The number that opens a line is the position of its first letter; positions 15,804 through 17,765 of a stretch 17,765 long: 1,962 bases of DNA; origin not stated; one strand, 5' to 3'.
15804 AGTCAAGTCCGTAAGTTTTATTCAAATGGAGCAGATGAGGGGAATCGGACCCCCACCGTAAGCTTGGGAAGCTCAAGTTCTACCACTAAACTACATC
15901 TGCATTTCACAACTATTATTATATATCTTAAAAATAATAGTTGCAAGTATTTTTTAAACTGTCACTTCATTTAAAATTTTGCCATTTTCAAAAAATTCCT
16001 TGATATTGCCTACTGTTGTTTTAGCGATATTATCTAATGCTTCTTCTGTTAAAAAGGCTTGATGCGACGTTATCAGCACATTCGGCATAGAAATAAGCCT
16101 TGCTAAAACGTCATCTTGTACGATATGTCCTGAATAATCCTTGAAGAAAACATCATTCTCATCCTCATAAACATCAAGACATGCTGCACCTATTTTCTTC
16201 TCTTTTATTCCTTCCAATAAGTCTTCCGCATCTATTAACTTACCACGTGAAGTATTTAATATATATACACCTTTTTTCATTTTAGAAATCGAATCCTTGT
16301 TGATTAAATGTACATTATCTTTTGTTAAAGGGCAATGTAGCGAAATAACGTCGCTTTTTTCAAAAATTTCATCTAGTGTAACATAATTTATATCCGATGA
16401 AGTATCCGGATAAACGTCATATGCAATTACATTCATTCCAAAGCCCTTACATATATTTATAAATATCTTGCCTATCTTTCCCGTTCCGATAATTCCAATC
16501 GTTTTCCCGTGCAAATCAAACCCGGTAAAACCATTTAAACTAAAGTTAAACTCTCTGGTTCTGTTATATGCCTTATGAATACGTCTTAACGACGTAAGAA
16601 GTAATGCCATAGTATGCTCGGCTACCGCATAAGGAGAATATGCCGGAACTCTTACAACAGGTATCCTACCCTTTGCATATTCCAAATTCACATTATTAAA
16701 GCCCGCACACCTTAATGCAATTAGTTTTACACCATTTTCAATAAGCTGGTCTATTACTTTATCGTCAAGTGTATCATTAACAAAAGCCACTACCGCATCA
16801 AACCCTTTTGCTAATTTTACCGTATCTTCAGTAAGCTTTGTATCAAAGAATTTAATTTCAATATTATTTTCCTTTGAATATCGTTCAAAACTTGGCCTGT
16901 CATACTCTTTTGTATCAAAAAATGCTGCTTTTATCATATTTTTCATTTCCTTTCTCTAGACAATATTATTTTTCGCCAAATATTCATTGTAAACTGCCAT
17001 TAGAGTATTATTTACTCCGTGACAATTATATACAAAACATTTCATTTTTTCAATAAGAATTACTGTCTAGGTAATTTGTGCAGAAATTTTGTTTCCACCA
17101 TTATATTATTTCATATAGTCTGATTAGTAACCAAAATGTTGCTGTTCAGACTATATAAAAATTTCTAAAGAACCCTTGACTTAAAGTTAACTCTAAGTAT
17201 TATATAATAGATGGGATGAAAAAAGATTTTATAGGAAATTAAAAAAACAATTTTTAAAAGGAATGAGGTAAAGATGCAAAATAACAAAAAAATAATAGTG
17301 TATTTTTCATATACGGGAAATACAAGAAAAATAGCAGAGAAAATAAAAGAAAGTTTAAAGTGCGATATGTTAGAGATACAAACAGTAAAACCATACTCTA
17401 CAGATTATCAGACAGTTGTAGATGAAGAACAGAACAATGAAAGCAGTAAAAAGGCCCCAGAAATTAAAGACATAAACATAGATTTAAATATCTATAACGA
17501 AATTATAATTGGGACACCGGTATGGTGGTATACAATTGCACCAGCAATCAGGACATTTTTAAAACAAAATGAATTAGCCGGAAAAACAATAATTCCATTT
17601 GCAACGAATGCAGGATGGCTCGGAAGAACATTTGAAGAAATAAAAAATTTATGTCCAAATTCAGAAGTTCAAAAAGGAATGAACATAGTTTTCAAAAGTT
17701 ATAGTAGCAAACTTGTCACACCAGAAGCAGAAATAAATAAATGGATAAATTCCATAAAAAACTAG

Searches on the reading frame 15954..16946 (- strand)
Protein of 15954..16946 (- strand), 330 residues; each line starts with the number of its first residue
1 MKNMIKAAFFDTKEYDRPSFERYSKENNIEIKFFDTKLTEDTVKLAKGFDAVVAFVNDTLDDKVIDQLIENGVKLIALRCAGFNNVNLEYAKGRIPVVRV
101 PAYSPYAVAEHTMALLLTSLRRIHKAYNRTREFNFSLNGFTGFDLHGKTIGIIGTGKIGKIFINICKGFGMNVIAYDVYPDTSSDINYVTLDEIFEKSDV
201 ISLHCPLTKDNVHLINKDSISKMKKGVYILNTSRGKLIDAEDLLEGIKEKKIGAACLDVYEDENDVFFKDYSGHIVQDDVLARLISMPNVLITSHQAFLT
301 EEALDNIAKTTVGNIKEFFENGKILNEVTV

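Call 9: search_protein_families(library=pfam, proteins=[window:15954-16946:-])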
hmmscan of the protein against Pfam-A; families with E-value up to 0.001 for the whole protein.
window:15954-16946:- (330 aa): 2 families
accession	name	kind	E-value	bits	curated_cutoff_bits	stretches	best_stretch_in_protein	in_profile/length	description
PF02826.25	2-Hacid_dh_C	-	1.3e-53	181.4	25.1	1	113-297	1-178/178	D-isomer specific 2-hydroxyacid dehydrogenase, NAD binding domain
PF00389.36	2-Hacid_dh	-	6.1e-34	117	24.6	1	9-328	3-133/134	D-isomer specific 2-hydroxyacid dehydrogenase, catalytic domain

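Call 108: find_encoding_contigs(protein=window:15954-16937:-, flank=10000, max_places=10)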
Protein window:15954-16937:- (327 aa): 8 contigs read that carry it; 6 places shown.
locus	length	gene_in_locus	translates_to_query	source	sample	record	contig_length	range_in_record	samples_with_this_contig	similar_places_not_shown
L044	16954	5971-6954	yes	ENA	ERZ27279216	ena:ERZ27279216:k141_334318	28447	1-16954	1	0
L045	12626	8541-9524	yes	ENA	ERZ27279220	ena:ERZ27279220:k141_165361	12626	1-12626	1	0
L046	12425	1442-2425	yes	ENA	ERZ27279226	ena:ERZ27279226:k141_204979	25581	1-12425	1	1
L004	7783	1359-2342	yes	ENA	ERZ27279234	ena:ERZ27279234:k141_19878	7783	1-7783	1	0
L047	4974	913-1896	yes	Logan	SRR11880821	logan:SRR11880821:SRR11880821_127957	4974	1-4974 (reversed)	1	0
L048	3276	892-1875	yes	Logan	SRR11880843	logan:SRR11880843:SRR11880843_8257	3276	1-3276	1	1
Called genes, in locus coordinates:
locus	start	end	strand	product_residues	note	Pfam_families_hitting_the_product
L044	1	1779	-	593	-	?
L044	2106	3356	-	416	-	PF14657:Arm-DNA-bind_4 (weak), PF14659:Phage_int_SAM_3, PF00589:Phage_integrase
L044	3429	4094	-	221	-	-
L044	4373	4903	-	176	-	PF00589:Phage_integrase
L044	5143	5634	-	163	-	PF12682:Flavodoxin_4, PF12641:Flavodoxin_3 (faint), PF12724:Flavodoxin_5 (faint)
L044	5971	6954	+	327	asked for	PF00389:2-Hacid_dh, PF02826:2-Hacid_dh_C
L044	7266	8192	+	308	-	PF01116:F_bP_aldolase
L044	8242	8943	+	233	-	PF18912:DZR_2, PF00156:Pribosyltran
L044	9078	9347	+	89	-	PF04316:FlgM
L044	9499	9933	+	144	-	PF09148:DUF1934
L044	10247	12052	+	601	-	PF00009:GTP_EFTU, PF00071:Ras (faint), PF03144:GTP_EFTU_D2, PF14492:EFG_III (weak), PF00679:EFG_C, PF06421:LepA_C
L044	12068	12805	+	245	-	PF08032:SpoU_sub_bind, PF00588:SpoU_methylase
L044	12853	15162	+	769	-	PF17854:FtsK_alpha, PF01580:FtsK_SpoIIIE, PF09397:FtsK_gamma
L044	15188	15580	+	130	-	-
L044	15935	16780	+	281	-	PF00303:Thymidylat_synt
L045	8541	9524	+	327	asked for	PF00389:2-Hacid_dh, PF02826:2-Hacid_dh_C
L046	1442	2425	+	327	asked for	PF00389:2-Hacid_dh, PF02826:2-Hacid_dh_C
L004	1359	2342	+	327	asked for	PF00389:2-Hacid_dh, PF02826:2-Hacid_dh_C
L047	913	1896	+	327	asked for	PF00389:2-Hacid_dh, PF02826:2-Hacid_dh_C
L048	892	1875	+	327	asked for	PF00389:2-Hacid_dh, PF02826:2-Hacid_dh_C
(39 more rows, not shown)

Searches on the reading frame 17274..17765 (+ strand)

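Call 9: search_protein_families(library=pfam, proteins=[window:17274-17765:+])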
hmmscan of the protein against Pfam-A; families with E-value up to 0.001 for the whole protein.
window:17274-17765:+ (163 aa): 5 families
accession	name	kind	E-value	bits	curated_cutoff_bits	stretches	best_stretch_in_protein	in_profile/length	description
PF12682.12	Flavodoxin_4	-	1.7e-24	86.5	24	1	5-144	1-144/155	Flavodoxin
PF12724.12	Flavodoxin_5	-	1.1e-11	45.6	27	2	7-45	1-44/145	Flavodoxin domain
PF12641.12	Flavodoxin_3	-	1.4e-06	28.7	27.5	1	8-48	2-44/160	Flavodoxin domain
PF03358.20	FMN_red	-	4e-05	23.7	24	1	14-114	13-117/152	NADPH-dependent FMN reductase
PF00258.30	Flavodoxin_1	-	0.00013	22.5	25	1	8-54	1-46/143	Flavodoxin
